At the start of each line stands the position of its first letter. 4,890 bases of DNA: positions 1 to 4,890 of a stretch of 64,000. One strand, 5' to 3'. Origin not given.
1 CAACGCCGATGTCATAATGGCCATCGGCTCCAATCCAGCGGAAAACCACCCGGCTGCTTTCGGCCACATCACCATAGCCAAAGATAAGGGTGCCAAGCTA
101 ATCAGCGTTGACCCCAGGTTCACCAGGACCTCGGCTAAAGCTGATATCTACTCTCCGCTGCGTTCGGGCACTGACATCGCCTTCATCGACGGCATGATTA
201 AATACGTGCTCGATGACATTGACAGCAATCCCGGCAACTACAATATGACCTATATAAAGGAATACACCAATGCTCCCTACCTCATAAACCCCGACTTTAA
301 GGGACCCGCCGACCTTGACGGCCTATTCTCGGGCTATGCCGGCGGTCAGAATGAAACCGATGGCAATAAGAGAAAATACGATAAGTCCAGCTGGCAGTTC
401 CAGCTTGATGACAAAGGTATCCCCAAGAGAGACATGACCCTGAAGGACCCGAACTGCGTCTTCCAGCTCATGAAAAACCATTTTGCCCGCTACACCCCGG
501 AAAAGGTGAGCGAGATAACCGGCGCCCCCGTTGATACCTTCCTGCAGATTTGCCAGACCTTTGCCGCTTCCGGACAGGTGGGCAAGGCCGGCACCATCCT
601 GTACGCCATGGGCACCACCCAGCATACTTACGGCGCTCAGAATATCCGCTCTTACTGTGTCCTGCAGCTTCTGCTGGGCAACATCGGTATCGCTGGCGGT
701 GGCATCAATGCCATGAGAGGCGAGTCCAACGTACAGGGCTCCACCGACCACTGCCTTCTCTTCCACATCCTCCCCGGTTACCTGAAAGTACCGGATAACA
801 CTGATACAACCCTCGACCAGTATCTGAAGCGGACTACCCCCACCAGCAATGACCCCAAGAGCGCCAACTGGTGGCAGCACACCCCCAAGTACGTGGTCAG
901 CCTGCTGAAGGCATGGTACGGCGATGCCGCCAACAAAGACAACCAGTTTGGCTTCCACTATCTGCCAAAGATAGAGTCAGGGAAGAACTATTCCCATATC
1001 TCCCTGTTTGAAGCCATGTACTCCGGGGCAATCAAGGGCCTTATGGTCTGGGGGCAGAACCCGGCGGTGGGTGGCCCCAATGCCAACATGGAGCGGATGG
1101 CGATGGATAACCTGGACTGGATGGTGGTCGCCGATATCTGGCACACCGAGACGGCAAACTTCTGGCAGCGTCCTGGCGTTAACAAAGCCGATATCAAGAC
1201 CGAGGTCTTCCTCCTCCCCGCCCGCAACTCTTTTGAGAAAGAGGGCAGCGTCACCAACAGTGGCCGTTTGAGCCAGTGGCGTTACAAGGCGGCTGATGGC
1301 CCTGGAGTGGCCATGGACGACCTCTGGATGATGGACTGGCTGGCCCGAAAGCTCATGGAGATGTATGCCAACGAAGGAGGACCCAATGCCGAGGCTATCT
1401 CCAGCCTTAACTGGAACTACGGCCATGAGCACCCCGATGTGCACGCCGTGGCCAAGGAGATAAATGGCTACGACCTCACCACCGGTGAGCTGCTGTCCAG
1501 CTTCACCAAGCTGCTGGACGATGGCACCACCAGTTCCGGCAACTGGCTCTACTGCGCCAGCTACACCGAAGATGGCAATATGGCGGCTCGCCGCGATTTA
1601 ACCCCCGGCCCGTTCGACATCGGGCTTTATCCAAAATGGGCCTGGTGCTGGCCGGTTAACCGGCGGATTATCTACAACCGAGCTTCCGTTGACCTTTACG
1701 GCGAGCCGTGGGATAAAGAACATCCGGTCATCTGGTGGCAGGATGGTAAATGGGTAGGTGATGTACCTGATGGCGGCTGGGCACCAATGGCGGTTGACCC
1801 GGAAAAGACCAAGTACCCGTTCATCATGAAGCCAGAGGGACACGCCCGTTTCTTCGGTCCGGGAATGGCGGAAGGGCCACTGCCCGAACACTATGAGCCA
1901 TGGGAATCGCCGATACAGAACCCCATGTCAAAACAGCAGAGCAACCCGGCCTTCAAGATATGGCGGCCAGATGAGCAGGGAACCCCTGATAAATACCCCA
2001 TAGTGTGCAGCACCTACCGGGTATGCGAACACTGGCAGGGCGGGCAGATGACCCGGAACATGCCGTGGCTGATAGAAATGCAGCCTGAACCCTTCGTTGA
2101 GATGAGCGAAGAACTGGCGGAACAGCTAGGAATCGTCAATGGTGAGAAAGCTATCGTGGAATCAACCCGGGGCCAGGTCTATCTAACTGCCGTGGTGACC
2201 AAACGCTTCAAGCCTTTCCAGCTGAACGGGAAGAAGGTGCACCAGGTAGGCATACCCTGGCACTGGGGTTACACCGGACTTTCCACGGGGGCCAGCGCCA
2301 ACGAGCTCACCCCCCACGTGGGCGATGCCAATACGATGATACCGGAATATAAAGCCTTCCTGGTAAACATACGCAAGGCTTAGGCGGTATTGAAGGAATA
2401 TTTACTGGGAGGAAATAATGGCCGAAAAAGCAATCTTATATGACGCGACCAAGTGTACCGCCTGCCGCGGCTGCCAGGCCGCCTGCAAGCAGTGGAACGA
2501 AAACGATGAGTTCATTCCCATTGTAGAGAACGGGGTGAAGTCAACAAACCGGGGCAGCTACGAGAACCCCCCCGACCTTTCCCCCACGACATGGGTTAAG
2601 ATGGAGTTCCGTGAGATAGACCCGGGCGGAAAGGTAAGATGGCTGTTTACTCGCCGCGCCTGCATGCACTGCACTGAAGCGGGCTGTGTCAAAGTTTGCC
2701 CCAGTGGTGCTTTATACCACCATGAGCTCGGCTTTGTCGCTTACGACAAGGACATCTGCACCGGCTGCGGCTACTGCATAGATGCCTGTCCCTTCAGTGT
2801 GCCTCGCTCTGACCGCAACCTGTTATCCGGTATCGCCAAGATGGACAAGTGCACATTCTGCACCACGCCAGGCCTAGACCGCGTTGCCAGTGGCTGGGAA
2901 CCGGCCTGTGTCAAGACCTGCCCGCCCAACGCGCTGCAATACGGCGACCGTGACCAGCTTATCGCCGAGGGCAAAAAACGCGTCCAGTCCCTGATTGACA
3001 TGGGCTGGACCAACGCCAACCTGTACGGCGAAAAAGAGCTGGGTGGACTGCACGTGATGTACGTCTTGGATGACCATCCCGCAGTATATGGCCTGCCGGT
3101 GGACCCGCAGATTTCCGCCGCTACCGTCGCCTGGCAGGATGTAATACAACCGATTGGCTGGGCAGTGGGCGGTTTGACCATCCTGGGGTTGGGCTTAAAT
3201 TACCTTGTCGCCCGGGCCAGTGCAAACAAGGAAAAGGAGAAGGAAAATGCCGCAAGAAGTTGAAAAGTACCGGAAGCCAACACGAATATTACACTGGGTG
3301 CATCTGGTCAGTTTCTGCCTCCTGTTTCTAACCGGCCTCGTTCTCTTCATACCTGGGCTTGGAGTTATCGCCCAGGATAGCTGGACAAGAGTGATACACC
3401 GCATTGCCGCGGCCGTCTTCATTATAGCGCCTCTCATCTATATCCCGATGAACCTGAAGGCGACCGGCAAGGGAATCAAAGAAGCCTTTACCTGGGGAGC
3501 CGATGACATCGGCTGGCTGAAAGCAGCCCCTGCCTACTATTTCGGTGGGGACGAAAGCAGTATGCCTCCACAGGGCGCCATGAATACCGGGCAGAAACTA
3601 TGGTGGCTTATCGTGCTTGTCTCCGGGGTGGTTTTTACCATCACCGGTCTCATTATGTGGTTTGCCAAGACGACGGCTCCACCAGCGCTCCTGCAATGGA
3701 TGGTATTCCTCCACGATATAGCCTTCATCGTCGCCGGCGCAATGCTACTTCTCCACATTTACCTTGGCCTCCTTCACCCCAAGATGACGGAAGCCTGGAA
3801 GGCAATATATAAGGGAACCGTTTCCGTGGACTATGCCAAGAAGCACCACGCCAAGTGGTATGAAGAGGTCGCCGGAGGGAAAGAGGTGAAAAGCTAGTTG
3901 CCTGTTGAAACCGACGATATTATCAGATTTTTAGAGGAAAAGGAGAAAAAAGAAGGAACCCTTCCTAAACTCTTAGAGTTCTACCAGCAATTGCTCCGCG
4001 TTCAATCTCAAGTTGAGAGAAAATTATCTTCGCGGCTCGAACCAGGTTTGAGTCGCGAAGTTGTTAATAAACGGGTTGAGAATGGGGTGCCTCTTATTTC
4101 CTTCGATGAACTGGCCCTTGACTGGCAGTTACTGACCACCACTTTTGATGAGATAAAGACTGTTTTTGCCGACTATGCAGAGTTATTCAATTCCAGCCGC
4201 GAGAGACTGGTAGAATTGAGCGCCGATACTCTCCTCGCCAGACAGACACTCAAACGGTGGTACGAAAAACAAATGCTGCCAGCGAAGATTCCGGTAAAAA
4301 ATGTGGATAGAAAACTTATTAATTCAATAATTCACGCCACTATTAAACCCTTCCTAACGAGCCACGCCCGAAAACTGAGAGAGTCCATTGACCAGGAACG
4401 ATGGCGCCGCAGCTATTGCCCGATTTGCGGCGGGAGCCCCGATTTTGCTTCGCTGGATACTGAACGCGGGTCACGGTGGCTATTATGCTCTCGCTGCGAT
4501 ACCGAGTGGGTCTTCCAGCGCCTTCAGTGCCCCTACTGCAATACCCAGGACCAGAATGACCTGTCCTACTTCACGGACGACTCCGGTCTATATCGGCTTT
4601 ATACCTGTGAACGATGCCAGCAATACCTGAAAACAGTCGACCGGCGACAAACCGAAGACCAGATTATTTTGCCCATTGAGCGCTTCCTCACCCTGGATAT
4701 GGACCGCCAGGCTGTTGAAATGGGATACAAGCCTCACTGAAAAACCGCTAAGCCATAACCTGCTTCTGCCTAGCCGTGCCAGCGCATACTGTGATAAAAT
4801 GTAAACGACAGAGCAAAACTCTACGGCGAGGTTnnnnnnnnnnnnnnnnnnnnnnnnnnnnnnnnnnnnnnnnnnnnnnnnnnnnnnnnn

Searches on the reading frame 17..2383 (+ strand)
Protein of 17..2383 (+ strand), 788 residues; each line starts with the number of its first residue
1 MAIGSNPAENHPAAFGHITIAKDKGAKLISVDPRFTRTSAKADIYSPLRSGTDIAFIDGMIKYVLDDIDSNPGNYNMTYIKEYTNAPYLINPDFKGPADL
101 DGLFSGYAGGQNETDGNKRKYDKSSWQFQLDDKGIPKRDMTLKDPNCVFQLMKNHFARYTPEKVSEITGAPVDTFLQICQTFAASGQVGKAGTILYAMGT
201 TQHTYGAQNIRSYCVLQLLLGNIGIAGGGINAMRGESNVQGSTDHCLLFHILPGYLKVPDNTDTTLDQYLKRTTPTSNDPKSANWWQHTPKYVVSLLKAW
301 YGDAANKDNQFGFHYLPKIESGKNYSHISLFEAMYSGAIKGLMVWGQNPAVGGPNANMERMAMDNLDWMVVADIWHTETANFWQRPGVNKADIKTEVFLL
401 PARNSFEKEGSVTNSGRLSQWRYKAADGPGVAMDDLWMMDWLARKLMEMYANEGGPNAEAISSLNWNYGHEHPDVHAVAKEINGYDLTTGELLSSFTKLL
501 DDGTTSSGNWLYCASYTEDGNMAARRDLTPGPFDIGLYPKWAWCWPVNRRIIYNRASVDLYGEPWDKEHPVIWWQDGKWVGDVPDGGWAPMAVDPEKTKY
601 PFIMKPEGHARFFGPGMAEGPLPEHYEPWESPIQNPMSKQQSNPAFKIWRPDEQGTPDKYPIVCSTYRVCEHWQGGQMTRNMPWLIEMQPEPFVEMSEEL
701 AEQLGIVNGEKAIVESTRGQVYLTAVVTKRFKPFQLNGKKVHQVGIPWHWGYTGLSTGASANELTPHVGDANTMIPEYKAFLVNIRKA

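Call 19: search_protein_families(library=pfam, proteins=[window:17-2383:+], max_evalue=0.000001)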
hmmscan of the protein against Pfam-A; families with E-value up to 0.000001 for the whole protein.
window:17-2383:+ (788 aa): 2 families
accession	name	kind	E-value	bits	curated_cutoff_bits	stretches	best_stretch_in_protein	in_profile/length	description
PF00384.28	Molybdopterin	-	4.6e-20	72.4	24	1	2-443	113-351/353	Molybdopterin oxidoreductase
PF01568.27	Molydop_binding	-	5.2e-17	62.3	26.8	1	665-781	4-109/110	Molydopterin dinucleotide binding domain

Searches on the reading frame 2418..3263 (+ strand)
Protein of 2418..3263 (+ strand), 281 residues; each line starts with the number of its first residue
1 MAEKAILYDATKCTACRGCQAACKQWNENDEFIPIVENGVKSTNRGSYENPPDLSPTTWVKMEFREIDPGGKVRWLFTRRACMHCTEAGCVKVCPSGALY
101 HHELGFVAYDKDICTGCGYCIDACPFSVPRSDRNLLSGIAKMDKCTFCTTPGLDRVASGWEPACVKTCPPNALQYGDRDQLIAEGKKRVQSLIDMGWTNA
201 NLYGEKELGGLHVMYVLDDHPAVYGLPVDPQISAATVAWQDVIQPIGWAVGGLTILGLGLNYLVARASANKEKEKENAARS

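Call 19: search_protein_families(library=pfam, proteins=[window:2418-3263:+], max_evalue=0.000001)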
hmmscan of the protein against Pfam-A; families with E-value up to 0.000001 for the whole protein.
window:2418-3263:+ (281 aa): 7 families
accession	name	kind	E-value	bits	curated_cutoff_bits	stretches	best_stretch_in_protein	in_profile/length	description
PF13247.11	Fer4_11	-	5.7e-21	75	26.2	1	73-178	1-100/100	4Fe-4S dicluster domain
PF12838.12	Fer4_7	-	9.6e-16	58.4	27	1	12-98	1-52/52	4Fe-4S dicluster domain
PF13237.11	Fer4_10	-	1.4e-13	50.9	25.5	0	108-169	3-53/53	4Fe-4S dicluster domain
PF13187.11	Fer4_9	-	7.5e-13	48.7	27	1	114-172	2-51/52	4Fe-4S dicluster domain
PF12837.12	Fer4_6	-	2.4e-10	40.3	25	0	106-128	1-23/24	4Fe-4S binding domain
PF00037.32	Fer4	-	1.4e-09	37.8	21.1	0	108-127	2-21/24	4Fe-4S binding domain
PF12797.12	Fer4_2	-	4.8e-09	36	24.5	0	107-126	3-22/22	4Fe-4S binding domain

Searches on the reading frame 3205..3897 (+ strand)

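Call 19: search_protein_families(library=pfam, proteins=[window:3205-3897:+], max_evalue=0.000001)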
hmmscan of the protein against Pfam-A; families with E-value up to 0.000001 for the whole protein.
window:3205-3897:+ (230 aa): 1 family
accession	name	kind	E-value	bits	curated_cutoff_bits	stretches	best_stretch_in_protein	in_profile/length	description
PF01292.26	Ni_hydr_CYTB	-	1.1e-22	81.1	30.1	1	22-200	2-175/179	Prokaryotic cytochrome b561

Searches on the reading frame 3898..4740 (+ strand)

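Call 19: search_protein_families(library=pfam, proteins=[window:3898-4740:+], max_evalue=0.000001)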
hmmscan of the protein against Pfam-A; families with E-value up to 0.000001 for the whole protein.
window:3898-4740:+ (280 aa): 1 family
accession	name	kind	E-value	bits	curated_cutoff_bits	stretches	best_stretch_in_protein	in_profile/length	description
PF24859.1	FdhE_central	-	4e-07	30.5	27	1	173-208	1-39/39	FdhE, central domain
